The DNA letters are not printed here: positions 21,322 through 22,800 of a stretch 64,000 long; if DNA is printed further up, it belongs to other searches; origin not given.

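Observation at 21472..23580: Head-to-head pair of bacterial-type rRNA-modification enzymes (RluA-family pseudouridine synthase and RsmE m3U methyltransferase) sharing a 159-bp bidirectional promoter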

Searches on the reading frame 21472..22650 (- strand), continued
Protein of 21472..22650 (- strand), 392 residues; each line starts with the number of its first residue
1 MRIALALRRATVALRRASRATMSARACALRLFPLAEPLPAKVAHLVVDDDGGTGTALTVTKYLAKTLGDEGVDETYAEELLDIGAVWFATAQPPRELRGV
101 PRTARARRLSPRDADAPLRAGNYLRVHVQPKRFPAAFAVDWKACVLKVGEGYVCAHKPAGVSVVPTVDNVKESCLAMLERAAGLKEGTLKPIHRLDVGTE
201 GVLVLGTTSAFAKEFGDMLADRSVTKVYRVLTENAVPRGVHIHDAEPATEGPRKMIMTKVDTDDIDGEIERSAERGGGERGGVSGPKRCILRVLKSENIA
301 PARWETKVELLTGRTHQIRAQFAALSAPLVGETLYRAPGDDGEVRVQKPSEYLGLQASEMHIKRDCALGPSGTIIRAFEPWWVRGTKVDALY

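Call 46: list_cluster_members(proteins=[L030:4525-5751:+, L030:3349-4383:-, L032:5812-7068:+, L032:4666-5739:-, L037:4864-6168:+, L037:3687-4790:-, L033:2446-3495:-, P0001, P0121])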
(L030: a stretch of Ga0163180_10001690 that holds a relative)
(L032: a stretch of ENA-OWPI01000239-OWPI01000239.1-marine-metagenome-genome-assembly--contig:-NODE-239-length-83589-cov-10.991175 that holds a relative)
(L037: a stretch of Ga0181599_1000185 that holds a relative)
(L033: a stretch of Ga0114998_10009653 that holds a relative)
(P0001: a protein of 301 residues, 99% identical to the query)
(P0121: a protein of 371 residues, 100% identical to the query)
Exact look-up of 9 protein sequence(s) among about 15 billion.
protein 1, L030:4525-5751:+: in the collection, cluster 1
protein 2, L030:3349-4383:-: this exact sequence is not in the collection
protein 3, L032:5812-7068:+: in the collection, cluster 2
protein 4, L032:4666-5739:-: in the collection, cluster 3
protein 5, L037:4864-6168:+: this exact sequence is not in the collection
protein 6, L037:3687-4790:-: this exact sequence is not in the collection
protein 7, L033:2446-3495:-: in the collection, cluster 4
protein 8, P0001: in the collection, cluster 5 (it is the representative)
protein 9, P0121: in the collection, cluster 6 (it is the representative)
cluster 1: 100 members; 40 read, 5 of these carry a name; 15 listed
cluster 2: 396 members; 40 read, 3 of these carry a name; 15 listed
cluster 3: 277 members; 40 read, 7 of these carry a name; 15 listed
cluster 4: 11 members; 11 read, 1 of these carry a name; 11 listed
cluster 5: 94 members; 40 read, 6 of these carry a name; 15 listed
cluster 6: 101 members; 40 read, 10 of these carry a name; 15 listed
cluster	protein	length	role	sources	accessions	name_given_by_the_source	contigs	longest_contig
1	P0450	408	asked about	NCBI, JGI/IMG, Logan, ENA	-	-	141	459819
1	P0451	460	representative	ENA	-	-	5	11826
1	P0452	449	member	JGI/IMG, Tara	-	23S rRNA-/tRNA-specific pseudouridylate synthase | strand:- start:1278 stop:2627 length:1350 start_codon:yes stop_codon:yes ...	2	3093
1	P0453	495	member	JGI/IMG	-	23S rRNA-/tRNA-specific pseudouridylate synthase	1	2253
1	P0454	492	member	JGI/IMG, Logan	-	23S rRNA-/tRNA-specific pseudouridylate synthase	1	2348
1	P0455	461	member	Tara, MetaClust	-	strand:- start:194 stop:1579 length:1386 start_codon:yes stop_codon:yes gene_type:complete | TARA_146_SRF_0.22-3_scaffold90840_1_gene82154 COG0564 ""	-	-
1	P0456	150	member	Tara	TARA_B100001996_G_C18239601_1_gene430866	strand:+ start:93 stop:545 length:453 start_codon:yes stop_codon:yes gene_type:complete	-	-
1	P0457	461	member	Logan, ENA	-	-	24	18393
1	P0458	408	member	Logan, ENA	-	-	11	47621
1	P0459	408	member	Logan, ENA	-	-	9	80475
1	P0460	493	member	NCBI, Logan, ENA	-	-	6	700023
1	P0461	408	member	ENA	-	-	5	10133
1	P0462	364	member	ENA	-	-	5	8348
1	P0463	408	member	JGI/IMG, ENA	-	-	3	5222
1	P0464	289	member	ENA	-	-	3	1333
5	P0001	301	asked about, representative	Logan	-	-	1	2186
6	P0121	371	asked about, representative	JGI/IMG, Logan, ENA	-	-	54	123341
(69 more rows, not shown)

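Call 48: list_cluster_members(proteins=[L029:5959-7263:+, L028:5794-7257:+, L040:404-1900:+, P0131, P0122, P0123, P0129, P0128, P0124])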
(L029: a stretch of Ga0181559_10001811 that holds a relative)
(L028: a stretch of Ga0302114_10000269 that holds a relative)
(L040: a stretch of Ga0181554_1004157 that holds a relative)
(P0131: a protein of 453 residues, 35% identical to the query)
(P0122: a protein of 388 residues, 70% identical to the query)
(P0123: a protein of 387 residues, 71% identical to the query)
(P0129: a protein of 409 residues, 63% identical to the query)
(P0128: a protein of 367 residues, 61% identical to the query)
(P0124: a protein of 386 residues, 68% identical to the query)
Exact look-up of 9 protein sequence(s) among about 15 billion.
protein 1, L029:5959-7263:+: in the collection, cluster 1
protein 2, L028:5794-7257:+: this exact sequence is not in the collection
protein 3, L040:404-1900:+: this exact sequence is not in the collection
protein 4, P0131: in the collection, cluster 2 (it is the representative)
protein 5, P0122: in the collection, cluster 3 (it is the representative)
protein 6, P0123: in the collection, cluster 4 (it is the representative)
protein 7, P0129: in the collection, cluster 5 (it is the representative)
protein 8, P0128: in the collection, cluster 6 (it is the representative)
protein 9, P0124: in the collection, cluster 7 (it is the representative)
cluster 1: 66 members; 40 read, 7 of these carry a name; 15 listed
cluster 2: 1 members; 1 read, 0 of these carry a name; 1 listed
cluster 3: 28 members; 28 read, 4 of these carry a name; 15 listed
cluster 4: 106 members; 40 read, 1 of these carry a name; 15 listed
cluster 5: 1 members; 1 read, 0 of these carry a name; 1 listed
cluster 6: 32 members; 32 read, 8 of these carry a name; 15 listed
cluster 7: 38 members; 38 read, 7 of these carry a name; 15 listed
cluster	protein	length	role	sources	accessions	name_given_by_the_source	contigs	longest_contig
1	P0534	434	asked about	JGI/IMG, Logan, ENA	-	-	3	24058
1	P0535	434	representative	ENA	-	-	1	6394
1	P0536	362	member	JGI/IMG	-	23S rRNA-/tRNA-specific pseudouridylate synthase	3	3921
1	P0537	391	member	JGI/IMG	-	23S rRNA-/tRNA-specific pseudouridylate synthase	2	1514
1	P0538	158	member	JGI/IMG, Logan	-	23S rRNA-/tRNA-specific pseudouridylate synthase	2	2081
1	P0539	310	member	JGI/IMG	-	23S rRNA-/tRNA-specific pseudouridylate synthase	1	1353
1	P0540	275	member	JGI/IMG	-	23S rRNA-/tRNA-specific pseudouridylate synthase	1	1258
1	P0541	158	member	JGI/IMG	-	23S rRNA-/tRNA-specific pseudouridylate synthase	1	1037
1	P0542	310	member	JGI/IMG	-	23S rRNA-/tRNA-specific pseudouridylate synthase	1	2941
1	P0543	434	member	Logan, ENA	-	-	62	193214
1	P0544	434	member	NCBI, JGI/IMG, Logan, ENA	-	-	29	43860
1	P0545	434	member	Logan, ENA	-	-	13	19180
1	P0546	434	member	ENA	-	-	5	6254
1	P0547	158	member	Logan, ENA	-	-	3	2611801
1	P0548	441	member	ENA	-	-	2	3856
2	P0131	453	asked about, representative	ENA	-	-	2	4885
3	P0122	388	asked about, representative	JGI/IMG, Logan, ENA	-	23S rRNA-/tRNA-specific pseudouridylate synthase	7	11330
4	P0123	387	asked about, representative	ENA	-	-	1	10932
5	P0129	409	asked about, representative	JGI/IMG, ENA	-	-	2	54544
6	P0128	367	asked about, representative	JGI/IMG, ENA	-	-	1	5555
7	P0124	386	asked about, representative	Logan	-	-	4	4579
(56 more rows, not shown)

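Call 54: find_encoding_contigs(protein=P0135, flank=10000, max_places=2)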
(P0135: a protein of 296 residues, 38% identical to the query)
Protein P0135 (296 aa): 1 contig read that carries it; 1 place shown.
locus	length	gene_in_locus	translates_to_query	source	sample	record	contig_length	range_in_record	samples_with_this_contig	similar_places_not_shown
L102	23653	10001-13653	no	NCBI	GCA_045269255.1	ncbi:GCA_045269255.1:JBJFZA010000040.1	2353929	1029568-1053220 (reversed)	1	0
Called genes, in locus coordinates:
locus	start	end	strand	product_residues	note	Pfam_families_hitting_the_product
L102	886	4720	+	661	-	-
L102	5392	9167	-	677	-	PF08190:PIH1, PF18201:PIH1_CS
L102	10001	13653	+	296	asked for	PF00849:PseudoU_synth_2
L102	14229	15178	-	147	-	PF00828:Ribosomal_L27A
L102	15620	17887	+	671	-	-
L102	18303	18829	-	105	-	PF16053:MRP-S34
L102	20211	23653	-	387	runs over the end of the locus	PF04845:PurA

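Call 55: find_encoding_contigs(protein=P0144, flank=10000, max_places=2)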
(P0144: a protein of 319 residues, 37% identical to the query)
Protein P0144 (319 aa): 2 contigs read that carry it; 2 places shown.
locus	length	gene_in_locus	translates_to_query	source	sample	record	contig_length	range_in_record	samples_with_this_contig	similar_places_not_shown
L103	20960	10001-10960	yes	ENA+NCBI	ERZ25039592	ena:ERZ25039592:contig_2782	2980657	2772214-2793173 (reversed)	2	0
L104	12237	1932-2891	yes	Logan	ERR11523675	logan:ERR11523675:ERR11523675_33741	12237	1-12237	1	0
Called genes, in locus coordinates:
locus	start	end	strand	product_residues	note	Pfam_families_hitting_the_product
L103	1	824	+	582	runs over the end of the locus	PF08448:PAS_4, PF13426:PAS_9 (faint), PF00512:HisKA, PF02518:HATPase_c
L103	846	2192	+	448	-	PF00072:Response_reg, PF13191:AAA_16 (faint), PF00158:Sigma54_activat, PF14532:Sigma54_activ_2, PF00004:AAA (weak), PF07728:AAA_5, PF25601:AAA_lid_14, PF02954:HTH_8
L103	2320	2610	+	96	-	-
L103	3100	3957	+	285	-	PF13199:Glyco_hydro_66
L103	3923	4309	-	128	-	PF06993:DUF1304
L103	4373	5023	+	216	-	PF00881:Nitroreductase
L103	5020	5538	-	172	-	PF13521:AAA_28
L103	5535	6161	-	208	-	PF04973:NMN_transporter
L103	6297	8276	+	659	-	PF03462:PCRF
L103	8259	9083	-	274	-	PF00899:ThiF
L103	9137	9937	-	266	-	PF01026:TatD_DNase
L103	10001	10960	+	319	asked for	PF00849:PseudoU_synth_2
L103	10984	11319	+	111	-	-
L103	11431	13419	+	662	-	PF00672:HAMP, PF07228:SpoIIE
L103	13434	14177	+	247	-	PF02518:HATPase_c (weak)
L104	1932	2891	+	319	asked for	PF00849:PseudoU_synth_2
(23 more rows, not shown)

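Call 64: predict_structure(alignment_id=A1)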
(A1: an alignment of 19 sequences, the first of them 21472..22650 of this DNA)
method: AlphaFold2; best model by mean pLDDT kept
length: 392 residues; sequences in the alignment: 19
mean_pLDDT: 83.4   pTM: 0.78
mean pLDDT of the five models: 83.4, 82.2, 81.6, 80.1, 79.0
residues with pLDDT >= 90: 212; 70-90: 101; 50-70: 47; < 50: 32
segments of 3 or more residues with pLDDT < 50: 18-30, 32-35, 277-283, 386-392
pLDDT, mean of each block of 10 residues (from residue 1): 61 51 40 56 89 74 93 92 94 87 90 92 93 87 96 95 89 94 95 89 97 92 94 95 85 76 88 58 64 95 94 85 93 79 67 92 96 96 58 30
secondary structure, 60 per line:
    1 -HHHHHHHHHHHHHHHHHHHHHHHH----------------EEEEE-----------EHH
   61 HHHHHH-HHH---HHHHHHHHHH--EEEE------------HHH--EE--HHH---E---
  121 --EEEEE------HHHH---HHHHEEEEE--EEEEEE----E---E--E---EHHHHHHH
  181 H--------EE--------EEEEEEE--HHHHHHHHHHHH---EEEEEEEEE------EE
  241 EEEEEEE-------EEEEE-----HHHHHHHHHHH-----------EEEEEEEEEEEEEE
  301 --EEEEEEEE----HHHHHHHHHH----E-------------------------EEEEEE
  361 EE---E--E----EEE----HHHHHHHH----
elements in order: H2-25 E42-46 H59-66 H74-83 E86-89 E123-127 H134-137 H141-144 E145-149 E152-157 H174-181 E200-206 H209-220 E224-232 E239-247 E255-259 H265-275 E287-300 E303-310 H315-324 E355-362 E374-376 H381-388

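Call 66: fold_search(model_id=the predicted structure, library=pdb)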
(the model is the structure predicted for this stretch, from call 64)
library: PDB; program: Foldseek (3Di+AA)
matches with E <= 10: 413; with E <= 0.001: 27
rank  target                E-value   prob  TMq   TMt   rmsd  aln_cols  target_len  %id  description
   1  7aoi_XP               6.4e-14  1.00  0.45  0.47  14.9       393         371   19  Trypanosoma brucei mitochondrial ribosome large subunit assembly intermediate (released 2020-12-02)
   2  2ist                  7.2e-14  1.00  0.44  0.52  12.3       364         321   15  crystal structure of RluD from E. coli (released 2006-10-31)
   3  7bl5_7                1.3e-13  1.00  0.44  0.53  11.3       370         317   16  pre-50S-ObgE particle (released 2021-05-12)
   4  2i82_A                4.0e-13  1.00  0.43  0.74   4.4       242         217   20  Crystal structure of pseudouridine synthase RluA: indirect sequence readout through protein-induced RNA structure (released 2006-11-21)
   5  2i82_D                1.0e-12  1.00  0.44  0.75   4.3       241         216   20  Crystal structure of pseudouridine synthase RluA: indirect sequence readout through protein-induced RNA structure (released 2006-11-21)
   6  11wx_B                1.2e-12  1.00  0.46  0.71   5.6       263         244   21  Crystal Structure of ribosomal large subunit pseudouridine synthase D from Neisseria gonorrhoea (released 2026-03-25)
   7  6yxx_EC               1.2e-12  1.00  0.45  0.47  14.6       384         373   17  State A of the Trypanosoma brucei mitoribosomal large subunit assembly intermediate (released 2020-10-14)
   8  2i82_C                1.3e-12  1.00  0.44  0.77   4.0       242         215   20  Crystal structure of pseudouridine synthase RluA: indirect sequence readout through protein-induced RNA structure (released 2006-11-21)
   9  2i82_B                1.4e-12  1.00  0.44  0.76   4.3       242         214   20  Crystal structure of pseudouridine synthase RluA: indirect sequence readout through protein-induced RNA structure (released 2006-11-21)
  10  1xpi_B                1.8e-12  1.00  0.43  0.70   5.1       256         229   16  Crystal structure of the catalytic domain of E. coli pseudouridine synthase RluC (released 2005-10-04)
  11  11wx_C                9.1e-12  1.00  0.45  0.69   5.6       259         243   21  Crystal Structure of ribosomal large subunit pseudouridine synthase D from Neisseria gonorrhoea (released 2026-03-25)
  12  11wx_A                9.7e-12  1.00  0.44  0.66   5.1       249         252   20  Crystal Structure of ribosomal large subunit pseudouridine synthase D from Neisseria gonorrhoea (released 2026-03-25)
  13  5uba                  1.2e-11  1.00  0.44  0.64   6.3       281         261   20  Human RNA Pseudouridylate Synthase Domain Containing 4 (released 2017-02-22)
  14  1qyu                  1.5e-11  1.00  0.42  0.63   7.9       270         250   18  Structure of the catalytic domain of 23S rRNA pseudouridine synthase RluD (released 2003-12-09)
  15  1xpi_A                4.3e-11  1.00  0.39  0.64   6.1       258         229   17  Crystal structure of the catalytic domain of E. coli pseudouridine synthase RluC (released 2005-10-04)
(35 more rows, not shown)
